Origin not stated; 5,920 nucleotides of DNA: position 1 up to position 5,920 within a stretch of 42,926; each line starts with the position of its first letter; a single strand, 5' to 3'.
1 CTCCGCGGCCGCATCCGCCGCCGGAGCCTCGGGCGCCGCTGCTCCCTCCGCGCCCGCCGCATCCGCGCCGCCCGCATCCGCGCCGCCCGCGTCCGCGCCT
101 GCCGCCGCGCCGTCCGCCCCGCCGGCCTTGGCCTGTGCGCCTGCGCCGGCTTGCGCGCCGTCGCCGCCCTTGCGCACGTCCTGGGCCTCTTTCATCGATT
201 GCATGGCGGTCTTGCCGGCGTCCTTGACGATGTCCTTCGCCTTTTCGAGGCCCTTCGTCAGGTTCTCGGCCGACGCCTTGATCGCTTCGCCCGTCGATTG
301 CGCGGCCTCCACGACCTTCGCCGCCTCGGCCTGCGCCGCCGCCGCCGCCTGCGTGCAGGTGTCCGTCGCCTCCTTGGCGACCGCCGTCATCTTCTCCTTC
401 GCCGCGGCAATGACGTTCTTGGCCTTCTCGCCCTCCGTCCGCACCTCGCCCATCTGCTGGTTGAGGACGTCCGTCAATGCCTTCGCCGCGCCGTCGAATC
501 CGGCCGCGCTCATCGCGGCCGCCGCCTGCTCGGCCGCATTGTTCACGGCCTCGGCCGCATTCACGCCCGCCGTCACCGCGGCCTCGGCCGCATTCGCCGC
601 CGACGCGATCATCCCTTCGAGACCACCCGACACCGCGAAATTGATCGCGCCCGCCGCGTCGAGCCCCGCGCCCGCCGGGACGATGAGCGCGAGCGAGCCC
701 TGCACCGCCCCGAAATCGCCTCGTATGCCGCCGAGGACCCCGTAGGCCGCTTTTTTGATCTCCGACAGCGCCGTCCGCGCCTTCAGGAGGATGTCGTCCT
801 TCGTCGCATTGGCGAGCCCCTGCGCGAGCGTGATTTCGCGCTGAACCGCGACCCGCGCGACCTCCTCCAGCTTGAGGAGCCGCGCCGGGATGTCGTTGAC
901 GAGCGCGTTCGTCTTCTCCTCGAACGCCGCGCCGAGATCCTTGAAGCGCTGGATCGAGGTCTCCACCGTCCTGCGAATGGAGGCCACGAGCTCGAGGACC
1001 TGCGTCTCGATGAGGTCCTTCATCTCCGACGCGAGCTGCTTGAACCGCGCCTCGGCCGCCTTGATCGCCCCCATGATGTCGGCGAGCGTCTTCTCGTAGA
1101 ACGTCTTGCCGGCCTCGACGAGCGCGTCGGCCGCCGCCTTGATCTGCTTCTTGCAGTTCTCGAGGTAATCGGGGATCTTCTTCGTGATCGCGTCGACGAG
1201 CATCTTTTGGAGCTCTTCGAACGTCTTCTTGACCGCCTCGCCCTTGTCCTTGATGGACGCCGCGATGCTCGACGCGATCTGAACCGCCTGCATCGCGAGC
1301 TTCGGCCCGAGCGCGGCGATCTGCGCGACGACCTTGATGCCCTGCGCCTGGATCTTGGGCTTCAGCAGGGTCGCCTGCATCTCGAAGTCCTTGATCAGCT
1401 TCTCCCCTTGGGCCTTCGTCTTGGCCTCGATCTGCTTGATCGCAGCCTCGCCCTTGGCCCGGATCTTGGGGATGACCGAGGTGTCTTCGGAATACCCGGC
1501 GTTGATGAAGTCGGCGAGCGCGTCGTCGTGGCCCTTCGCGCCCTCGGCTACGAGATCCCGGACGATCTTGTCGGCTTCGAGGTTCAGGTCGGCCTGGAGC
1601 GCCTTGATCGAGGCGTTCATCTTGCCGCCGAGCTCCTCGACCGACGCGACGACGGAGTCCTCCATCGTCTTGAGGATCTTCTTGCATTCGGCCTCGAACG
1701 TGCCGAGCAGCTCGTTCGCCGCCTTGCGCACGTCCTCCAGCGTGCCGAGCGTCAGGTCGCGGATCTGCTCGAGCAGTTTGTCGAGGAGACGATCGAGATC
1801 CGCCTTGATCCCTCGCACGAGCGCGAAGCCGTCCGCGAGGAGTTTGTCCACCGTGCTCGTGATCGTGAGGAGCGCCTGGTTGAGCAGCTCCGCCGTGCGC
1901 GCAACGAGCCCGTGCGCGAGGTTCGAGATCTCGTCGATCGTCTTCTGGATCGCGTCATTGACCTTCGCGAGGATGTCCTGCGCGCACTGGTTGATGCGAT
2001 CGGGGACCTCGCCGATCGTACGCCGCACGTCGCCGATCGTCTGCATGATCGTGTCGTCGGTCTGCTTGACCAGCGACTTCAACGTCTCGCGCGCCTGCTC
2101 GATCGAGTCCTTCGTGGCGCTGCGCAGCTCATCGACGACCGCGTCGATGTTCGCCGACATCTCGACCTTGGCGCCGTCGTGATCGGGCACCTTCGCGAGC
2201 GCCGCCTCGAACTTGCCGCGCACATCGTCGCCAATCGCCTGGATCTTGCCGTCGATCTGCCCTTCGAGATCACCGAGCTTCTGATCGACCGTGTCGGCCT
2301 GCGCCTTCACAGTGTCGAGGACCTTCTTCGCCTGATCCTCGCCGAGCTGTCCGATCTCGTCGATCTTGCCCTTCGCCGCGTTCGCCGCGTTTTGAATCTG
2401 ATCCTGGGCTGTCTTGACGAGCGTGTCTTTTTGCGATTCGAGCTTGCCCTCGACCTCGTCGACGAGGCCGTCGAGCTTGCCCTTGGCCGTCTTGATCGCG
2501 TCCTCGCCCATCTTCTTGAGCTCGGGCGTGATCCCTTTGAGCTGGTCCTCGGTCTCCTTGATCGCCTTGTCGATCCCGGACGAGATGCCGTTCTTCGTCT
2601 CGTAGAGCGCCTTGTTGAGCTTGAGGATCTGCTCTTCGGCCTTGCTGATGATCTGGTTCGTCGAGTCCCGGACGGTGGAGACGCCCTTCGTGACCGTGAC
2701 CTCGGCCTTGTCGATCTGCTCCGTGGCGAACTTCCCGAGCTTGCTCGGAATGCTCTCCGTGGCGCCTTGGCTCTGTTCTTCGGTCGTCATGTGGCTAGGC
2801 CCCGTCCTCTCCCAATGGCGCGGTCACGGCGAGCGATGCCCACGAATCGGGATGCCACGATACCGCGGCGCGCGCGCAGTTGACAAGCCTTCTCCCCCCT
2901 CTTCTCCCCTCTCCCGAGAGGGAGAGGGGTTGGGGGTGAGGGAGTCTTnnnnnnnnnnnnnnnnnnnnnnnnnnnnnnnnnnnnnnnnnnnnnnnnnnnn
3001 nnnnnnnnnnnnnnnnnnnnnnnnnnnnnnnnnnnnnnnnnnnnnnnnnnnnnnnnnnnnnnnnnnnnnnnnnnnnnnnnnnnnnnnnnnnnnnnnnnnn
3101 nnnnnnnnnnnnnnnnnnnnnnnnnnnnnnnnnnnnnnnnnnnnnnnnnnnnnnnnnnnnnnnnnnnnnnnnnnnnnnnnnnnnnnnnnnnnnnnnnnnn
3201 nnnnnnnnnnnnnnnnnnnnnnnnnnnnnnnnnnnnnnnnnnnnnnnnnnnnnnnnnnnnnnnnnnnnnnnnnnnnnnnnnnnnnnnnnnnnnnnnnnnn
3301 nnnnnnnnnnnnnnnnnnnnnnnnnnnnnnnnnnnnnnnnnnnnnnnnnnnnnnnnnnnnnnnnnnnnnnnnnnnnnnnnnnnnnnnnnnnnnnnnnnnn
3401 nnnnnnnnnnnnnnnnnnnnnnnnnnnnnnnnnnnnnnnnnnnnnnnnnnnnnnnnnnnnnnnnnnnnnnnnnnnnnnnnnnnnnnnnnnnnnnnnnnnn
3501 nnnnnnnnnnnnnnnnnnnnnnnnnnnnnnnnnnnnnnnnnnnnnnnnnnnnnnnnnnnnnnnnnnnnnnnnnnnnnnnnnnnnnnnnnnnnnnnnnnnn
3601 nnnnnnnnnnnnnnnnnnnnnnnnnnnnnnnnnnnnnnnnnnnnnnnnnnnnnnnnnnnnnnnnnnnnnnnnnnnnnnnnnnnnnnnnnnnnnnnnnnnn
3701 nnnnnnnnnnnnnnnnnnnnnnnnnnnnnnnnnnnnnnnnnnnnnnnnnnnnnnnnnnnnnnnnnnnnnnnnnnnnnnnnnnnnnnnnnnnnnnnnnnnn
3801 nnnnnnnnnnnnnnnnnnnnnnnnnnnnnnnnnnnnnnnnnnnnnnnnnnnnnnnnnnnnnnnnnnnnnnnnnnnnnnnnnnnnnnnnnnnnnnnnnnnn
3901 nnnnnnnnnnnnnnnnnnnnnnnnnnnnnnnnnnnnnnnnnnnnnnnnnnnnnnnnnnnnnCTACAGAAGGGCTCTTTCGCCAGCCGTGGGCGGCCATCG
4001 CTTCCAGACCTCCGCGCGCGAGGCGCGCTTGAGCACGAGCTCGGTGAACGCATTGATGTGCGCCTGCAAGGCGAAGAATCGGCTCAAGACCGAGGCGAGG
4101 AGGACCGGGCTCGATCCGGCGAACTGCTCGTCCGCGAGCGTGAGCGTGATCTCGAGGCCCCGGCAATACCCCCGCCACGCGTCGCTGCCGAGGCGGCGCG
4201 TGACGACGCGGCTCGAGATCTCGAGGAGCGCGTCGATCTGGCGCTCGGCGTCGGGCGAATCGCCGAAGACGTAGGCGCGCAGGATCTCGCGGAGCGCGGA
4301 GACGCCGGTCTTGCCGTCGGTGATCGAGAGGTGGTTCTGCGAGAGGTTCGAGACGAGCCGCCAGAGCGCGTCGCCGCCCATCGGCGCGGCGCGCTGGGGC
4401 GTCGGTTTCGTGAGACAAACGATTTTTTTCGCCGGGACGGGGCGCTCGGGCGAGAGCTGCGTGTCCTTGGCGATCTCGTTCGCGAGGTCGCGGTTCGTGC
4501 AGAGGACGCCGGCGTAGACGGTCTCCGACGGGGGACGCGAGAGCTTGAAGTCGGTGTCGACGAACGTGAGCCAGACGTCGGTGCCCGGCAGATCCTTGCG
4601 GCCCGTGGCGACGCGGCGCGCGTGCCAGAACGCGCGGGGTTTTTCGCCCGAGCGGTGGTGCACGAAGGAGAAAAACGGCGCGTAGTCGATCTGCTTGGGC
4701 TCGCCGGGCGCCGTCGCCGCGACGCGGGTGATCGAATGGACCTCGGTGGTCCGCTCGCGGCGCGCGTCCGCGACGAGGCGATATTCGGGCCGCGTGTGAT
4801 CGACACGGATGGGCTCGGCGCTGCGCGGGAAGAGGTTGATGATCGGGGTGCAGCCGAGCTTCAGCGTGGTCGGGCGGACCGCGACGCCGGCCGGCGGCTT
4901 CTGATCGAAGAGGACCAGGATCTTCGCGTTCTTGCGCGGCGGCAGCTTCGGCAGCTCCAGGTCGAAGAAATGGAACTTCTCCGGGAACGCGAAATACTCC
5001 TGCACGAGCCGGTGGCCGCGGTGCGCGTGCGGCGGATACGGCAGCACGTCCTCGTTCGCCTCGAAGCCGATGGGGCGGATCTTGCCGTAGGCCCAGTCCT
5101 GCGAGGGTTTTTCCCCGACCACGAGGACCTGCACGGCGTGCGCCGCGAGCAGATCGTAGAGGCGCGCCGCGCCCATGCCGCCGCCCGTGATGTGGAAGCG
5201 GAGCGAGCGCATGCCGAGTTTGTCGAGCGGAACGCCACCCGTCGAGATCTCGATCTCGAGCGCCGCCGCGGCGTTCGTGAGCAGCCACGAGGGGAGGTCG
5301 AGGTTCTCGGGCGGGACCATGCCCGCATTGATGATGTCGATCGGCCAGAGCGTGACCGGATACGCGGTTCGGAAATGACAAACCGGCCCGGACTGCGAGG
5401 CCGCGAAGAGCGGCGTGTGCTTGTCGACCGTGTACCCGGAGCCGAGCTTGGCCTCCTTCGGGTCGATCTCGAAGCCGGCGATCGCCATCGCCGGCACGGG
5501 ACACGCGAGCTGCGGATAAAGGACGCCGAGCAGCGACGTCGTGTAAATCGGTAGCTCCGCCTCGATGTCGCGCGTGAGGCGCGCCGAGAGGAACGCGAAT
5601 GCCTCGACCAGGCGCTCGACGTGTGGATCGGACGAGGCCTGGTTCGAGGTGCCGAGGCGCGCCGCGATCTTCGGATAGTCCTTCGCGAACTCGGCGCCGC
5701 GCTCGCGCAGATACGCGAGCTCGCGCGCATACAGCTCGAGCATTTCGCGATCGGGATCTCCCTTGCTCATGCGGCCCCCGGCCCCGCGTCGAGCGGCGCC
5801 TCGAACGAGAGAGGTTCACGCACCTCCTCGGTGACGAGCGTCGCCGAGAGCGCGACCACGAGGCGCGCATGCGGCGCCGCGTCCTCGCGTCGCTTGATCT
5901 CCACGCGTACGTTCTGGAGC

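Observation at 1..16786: T6SS core lacks clpV, vgrG and PAAR; a >=930-aa coiled-coil protein sits in the clpV/vgrG slot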

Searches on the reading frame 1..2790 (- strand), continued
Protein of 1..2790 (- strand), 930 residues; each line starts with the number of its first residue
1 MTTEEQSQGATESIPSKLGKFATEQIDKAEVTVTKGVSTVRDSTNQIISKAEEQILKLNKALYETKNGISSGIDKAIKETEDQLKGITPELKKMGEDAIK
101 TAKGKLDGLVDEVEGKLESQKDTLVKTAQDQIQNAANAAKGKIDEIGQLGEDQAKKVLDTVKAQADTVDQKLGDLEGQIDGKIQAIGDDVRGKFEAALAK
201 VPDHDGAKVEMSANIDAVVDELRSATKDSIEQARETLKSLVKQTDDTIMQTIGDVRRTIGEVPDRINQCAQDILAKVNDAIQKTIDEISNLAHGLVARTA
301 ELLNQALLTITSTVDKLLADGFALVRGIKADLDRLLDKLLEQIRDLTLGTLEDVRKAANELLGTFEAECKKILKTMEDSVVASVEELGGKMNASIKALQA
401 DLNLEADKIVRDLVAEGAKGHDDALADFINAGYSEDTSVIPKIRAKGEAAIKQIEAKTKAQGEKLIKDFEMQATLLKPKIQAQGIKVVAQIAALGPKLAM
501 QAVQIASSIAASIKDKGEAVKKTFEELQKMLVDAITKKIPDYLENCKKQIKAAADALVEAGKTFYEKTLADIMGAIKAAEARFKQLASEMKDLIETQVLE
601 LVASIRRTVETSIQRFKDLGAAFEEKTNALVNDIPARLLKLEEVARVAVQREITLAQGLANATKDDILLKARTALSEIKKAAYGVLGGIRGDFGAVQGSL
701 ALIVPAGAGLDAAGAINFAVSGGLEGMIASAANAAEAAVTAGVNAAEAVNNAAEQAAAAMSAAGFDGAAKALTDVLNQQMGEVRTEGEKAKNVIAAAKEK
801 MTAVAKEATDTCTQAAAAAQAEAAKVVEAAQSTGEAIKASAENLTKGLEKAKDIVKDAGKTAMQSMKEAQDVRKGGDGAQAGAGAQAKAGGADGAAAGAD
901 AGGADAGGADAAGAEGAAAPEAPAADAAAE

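Call 74: search_protein_families(library=pfam, proteins=[P0006, P0009, P0010, P0012, P0008], max_evalue=0.001)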
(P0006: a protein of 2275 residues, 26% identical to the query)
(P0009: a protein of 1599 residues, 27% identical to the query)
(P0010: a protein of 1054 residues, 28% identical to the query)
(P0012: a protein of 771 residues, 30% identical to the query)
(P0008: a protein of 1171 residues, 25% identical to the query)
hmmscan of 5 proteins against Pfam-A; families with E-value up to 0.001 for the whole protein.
P0006 (2275 aa): 2 families
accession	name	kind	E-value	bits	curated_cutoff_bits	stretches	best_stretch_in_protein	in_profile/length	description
PF01442.23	Apolipoprotein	-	1.9e-08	34.7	90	2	534-660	51-177/190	Apolipoprotein A1/A4/E domain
PF00691.25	OmpA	-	0.00014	22.5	27.2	0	834-910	1-80/98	OmpA family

P0009 (1599 aa): 5 families
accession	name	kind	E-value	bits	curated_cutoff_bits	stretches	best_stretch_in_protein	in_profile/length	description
PF01442.23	Apolipoprotein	-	6.4e-18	65.6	90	3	154-336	2-185/190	Apolipoprotein A1/A4/E domain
PF00691.25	OmpA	-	1.3e-09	38.7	27.2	1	860-946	1-86/98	OmpA family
PF17802.7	SpaA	-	3e-05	24.5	23.1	1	1537-1593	8-67/91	Prealbumin-like fold domain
PF07464.16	ApoLp-III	-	4.4e-05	24.1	36.3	1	196-322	25-144/146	Apolipophorin-III precursor (apoLp-III)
PF19174.5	DUF5856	-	0.00042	21.8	34.6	0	152-221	18-88/94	Family of unknown function (DUF5856)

P0010 (1054 aa): 2 families
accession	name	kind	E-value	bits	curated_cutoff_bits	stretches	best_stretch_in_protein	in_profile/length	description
PF00691.25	OmpA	-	5.1e-12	46.4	27.2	1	546-662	2-98/98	OmpA family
PF01442.23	Apolipoprotein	-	4.4e-11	43.3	90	1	256-386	54-184/190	Apolipoprotein A1/A4/E domain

P0012 (771 aa): 1 family
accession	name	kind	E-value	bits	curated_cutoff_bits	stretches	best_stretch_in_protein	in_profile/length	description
PF01442.23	Apolipoprotein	-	6.9e-09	36.1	90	0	542-639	34-176/190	Apolipoprotein A1/A4/E domain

P0008 (1171 aa): 2 families
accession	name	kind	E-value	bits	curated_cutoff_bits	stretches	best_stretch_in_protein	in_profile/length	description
PF01442.23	Apolipoprotein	-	4.1e-21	76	90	4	534-650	73-189/190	Apolipoprotein A1/A4/E domain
PF04513.17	Baculo_PEP_C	-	3.9e-07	30.7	38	0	106-182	57-128/140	Baculovirus polyhedron envelope protein, PEP, C terminus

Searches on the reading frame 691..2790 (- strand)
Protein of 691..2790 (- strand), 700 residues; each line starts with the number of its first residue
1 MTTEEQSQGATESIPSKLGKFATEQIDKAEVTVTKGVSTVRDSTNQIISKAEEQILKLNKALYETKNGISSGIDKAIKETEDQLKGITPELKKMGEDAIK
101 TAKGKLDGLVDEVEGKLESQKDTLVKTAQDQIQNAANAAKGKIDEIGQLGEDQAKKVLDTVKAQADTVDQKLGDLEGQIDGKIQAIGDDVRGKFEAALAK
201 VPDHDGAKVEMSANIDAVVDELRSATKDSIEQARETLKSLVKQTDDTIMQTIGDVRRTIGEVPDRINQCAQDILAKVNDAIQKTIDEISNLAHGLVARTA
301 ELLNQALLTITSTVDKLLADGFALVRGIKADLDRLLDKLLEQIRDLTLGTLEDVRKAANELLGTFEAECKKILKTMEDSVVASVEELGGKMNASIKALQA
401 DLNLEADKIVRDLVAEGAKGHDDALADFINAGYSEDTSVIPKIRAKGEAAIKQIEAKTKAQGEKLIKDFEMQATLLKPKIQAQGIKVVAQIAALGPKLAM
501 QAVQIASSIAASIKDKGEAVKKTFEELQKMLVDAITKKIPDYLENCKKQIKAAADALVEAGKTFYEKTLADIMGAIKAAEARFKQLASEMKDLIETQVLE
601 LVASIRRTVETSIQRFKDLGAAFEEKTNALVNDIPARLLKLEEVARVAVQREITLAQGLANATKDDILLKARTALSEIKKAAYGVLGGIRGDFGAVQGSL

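Call 24: find_homologous_proteins(query=window:691-2790:-, max_evalue=0.01)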
Query window:691-2790:-: 8000 candidates shared short words with the query, none scored E <= 0.01.

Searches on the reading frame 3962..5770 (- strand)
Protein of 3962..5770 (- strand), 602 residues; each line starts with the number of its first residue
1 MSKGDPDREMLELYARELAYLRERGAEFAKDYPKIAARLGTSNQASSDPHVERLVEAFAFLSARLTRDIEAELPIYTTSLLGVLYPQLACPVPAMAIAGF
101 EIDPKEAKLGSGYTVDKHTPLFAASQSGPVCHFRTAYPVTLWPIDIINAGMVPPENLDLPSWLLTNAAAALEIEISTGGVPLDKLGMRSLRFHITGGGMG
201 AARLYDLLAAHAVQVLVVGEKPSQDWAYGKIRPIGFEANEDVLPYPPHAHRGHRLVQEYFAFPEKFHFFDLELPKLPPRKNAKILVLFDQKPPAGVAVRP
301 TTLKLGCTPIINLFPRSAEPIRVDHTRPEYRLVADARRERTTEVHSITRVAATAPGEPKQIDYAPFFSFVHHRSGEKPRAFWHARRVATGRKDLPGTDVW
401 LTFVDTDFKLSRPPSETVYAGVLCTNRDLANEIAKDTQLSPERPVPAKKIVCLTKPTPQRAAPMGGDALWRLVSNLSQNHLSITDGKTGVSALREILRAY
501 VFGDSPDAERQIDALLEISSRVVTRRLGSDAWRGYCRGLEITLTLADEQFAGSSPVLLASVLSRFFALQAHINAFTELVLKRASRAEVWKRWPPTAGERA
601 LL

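Call 8: search_protein_families(library=pfam, proteins=[window:3962-5770:-], max_evalue=0.01)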
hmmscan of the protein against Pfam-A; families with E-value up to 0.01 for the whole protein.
window:3962-5770:- (602 aa): 1 family
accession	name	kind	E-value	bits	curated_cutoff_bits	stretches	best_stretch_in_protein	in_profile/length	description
PF05947.17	T6SS_TssF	-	1e-195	652.3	25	1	7-599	2-608/608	Type VI secretion system, TssF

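Call 11: find_encoding_contigs(protein=window:3962-5770:-, flank=10000, max_places=8)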
Protein window:3962-5770:- (602 aa): no gene with exactly this product is on record in the collection.

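Call 82: search_protein_families(library=pfam, proteins=[L092:15149-16210:+, L092:19489-20355:+, L092:16609-17361:-], max_evalue=0.1)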
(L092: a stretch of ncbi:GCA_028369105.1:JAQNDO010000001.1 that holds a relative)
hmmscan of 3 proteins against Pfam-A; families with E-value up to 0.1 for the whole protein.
L092:15149-16210:+ (353 aa): 0 families

L092:19489-20355:+ (288 aa): 0 families

L092:16609-17361:- (250 aa): 3 families
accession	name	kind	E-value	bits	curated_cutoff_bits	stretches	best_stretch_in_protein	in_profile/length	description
PF07661.19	MORN_2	-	4.7e-18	63.6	29.6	2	169-190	1-22/22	MORN repeat variant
PF14466.11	PLCC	-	0.0041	17.2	24.2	0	120-158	59-98/153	PLAT/LH2 and C2-like Ca2+-binding lipoprotein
PF05593.20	RHS_repeat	-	0.026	15.4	22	0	179-216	4-37/38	RHS Repeat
